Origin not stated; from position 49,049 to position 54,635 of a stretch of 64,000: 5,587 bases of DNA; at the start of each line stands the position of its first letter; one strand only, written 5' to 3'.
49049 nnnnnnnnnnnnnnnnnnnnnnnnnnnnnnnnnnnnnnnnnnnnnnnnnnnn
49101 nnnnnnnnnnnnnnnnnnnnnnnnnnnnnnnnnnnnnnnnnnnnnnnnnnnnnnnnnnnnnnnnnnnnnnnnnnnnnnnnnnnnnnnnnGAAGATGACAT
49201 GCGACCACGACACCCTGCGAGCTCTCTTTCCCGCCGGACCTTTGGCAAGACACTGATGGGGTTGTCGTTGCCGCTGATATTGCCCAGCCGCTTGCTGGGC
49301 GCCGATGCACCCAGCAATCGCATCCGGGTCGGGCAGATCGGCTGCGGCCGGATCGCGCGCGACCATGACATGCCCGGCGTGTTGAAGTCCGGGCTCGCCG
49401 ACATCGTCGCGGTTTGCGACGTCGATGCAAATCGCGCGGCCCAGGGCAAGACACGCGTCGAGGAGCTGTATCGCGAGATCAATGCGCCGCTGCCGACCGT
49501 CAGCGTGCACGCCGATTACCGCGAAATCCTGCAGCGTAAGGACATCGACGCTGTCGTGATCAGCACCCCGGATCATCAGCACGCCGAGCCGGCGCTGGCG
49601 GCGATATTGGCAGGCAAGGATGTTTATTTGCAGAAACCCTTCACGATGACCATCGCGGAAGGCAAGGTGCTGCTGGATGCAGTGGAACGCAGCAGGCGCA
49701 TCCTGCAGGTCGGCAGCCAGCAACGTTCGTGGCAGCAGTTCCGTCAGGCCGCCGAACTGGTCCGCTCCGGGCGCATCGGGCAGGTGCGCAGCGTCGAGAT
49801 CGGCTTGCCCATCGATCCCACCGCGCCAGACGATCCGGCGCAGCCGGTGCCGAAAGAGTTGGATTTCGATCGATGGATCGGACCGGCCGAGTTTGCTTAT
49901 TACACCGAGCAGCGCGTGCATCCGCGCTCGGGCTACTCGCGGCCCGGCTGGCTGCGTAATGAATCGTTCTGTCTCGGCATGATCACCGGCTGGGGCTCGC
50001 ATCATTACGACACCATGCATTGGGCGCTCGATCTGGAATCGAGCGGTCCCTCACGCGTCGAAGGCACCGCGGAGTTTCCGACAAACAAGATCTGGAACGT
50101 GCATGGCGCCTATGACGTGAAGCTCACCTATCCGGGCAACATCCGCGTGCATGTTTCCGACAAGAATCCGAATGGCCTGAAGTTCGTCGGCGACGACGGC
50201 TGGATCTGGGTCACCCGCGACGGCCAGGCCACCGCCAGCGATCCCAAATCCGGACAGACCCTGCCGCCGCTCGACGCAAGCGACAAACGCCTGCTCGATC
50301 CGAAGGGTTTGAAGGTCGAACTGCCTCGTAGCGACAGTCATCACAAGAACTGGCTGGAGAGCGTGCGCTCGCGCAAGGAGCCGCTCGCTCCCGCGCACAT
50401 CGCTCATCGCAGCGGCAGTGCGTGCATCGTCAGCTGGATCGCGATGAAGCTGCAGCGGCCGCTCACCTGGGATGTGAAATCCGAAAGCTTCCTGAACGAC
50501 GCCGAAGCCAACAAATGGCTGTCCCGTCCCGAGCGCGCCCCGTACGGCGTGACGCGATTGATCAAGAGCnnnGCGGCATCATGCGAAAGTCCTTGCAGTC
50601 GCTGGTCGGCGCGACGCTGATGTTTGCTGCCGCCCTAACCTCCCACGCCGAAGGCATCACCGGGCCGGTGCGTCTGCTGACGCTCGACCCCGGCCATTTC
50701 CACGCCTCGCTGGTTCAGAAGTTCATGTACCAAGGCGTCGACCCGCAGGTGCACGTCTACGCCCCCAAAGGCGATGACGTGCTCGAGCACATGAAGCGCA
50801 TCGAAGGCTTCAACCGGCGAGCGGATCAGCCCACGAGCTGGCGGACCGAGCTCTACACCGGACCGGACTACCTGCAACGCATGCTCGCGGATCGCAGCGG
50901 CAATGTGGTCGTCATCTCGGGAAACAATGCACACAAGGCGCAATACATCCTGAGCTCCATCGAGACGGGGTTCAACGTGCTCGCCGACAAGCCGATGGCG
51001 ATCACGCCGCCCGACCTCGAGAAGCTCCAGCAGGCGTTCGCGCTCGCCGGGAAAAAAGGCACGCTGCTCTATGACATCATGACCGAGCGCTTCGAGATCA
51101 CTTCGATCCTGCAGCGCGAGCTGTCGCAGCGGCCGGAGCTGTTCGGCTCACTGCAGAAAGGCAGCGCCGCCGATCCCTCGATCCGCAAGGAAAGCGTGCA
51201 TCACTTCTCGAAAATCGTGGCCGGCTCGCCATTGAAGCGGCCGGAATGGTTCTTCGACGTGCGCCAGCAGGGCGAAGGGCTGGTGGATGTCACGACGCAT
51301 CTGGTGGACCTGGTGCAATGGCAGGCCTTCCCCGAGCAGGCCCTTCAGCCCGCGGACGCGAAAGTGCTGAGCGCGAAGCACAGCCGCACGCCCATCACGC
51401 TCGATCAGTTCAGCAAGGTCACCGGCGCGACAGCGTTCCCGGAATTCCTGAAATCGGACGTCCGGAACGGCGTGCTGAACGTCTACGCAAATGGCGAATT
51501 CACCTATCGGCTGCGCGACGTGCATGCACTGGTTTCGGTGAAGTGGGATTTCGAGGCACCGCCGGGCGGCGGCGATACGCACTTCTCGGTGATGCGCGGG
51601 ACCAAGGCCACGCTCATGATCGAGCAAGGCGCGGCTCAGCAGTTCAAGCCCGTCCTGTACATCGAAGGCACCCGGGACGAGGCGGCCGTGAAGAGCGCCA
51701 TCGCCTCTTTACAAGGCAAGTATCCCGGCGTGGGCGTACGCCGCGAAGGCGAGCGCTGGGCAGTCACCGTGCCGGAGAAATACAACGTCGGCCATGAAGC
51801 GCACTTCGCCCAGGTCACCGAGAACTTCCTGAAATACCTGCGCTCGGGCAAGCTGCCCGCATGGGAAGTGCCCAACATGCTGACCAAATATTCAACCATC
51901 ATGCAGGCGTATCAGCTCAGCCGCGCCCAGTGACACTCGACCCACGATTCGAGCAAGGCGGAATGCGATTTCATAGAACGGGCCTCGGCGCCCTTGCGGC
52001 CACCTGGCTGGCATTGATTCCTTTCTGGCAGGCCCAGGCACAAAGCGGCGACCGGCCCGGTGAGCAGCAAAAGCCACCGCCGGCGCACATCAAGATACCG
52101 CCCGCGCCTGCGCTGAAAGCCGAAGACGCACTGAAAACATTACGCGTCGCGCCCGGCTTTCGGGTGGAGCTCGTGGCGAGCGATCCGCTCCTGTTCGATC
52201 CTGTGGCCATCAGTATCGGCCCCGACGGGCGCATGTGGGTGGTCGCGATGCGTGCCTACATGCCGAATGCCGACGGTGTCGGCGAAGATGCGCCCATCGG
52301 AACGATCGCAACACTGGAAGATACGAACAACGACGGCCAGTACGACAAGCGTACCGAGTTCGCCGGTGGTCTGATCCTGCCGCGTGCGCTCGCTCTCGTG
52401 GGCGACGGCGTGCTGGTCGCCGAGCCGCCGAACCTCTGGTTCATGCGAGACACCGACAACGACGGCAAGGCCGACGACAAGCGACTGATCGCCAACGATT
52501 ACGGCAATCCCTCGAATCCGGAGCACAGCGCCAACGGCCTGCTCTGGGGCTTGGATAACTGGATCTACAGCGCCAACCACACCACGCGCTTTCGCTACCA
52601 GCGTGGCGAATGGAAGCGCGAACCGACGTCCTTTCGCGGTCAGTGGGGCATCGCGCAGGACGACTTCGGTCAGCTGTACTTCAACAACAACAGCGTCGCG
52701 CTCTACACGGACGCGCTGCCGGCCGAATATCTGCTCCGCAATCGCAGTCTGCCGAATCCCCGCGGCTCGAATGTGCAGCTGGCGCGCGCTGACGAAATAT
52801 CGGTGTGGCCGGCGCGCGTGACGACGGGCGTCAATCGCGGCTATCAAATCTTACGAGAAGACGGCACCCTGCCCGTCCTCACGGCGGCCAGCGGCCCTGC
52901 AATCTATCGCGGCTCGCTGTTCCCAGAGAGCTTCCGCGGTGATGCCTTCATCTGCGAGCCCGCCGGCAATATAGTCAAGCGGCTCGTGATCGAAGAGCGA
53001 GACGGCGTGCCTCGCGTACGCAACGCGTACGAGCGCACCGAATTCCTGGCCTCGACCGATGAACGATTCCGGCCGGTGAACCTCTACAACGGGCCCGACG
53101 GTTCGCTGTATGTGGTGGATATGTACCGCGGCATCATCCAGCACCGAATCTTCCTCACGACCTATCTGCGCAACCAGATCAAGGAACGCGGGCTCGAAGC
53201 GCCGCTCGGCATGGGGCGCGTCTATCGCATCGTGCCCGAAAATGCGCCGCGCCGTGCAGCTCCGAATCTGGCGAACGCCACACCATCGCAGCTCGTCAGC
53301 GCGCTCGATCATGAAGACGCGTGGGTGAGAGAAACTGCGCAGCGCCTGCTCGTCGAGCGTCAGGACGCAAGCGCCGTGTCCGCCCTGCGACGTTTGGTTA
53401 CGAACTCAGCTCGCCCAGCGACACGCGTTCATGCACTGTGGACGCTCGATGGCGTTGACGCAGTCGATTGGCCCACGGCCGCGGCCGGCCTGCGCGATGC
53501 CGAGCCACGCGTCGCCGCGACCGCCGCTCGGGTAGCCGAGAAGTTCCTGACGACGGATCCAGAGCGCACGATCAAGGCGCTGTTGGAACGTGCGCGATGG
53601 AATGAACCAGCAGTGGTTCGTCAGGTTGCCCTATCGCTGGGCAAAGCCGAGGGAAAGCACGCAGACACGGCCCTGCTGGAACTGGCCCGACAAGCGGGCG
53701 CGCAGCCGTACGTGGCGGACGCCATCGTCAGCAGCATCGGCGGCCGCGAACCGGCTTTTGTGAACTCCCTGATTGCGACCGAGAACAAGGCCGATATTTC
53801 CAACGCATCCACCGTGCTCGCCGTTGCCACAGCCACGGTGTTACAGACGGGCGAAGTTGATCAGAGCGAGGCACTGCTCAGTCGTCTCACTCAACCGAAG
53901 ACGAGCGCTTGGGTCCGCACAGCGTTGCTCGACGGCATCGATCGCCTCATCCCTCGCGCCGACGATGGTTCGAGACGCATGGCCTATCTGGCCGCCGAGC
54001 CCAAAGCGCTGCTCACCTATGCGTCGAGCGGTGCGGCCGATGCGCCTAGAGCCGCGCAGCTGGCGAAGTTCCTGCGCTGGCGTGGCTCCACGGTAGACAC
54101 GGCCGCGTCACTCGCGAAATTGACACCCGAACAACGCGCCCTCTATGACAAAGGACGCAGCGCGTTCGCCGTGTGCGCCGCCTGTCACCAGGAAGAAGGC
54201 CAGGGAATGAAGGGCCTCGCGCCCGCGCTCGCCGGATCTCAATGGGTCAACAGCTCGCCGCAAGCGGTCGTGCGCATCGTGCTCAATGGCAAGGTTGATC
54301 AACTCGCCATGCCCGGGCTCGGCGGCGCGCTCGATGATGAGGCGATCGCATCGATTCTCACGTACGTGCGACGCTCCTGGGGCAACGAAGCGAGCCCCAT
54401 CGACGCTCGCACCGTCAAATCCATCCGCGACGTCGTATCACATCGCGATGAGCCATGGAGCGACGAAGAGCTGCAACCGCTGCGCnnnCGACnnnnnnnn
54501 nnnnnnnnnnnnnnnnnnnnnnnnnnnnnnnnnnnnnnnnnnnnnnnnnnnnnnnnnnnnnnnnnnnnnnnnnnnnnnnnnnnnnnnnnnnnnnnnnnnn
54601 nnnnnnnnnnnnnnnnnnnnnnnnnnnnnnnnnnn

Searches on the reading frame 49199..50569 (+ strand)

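Call 51: search_protein_families(library=pfam, proteins=[window:49199-50569:+], max_evalue=0.0001)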
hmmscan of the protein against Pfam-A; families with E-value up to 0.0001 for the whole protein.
window:49199-50569:+ (457 aa): 3 families
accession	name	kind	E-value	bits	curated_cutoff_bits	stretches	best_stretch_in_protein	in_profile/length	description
PF01408.29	GFO_IDH_MocA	-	1.7e-19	71.1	24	1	42-172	1-119/120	Oxidoreductase family, NAD-binding Rossmann fold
PF19051.5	GFO_IDH_MocA_C2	-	6.6e-18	65.6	23.3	2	374-449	177-252/254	Oxidoreductase family, C-terminal alpha/beta domain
PF22725.1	GFO_IDH_MocA_C3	-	9e-06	26.1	27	0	181-203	1-23/124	GFO/IDH/MocA C-terminal domain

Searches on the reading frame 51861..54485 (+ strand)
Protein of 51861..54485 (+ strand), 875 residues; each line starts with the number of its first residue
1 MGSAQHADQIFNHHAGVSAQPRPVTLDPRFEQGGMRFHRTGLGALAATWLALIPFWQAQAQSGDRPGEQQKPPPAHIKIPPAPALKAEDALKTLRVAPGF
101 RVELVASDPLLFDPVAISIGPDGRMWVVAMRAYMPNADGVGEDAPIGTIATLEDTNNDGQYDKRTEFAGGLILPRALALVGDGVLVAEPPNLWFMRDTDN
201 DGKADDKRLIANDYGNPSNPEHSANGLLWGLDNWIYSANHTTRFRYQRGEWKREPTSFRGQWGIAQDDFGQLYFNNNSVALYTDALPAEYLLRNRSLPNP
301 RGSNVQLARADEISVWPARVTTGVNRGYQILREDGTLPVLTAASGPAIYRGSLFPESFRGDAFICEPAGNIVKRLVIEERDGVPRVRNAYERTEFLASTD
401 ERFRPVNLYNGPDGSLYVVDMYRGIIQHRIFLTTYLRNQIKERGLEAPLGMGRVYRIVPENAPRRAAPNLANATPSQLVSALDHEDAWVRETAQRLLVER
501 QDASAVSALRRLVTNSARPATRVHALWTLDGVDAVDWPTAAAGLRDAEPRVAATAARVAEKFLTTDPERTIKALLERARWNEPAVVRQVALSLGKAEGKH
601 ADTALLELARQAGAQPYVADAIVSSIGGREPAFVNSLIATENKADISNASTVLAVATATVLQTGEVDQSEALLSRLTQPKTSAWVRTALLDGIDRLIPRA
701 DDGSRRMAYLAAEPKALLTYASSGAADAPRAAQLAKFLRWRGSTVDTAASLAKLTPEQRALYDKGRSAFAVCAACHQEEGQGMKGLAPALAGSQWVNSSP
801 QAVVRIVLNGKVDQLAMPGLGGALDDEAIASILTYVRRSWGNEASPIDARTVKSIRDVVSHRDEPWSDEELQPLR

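Call 51: search_protein_families(library=pfam, proteins=[window:51861-54485:+], max_evalue=0.0001)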
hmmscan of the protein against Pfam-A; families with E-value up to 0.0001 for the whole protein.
window:51861-54485:+ (875 aa): 4 families
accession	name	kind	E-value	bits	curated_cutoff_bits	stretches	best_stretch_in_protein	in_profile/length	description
PF23500.1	DUF7133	-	6e-104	348.9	27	1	87-460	2-384/385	Domain of unknown function (DUF7133)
PF13442.11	Cytochrome_CBB3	-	3.1e-09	37.5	27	1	770-836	12-68/68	Cytochrome C oxidase, cbb3-type, subunit III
PF13646.12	HEAT_2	-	5.6e-09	36.6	27.7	1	477-546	3-69/88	HEAT repeats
PF00034.26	Cytochrom_C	-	6.6e-07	31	21.3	1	763-838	2-88/90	Cytochrome c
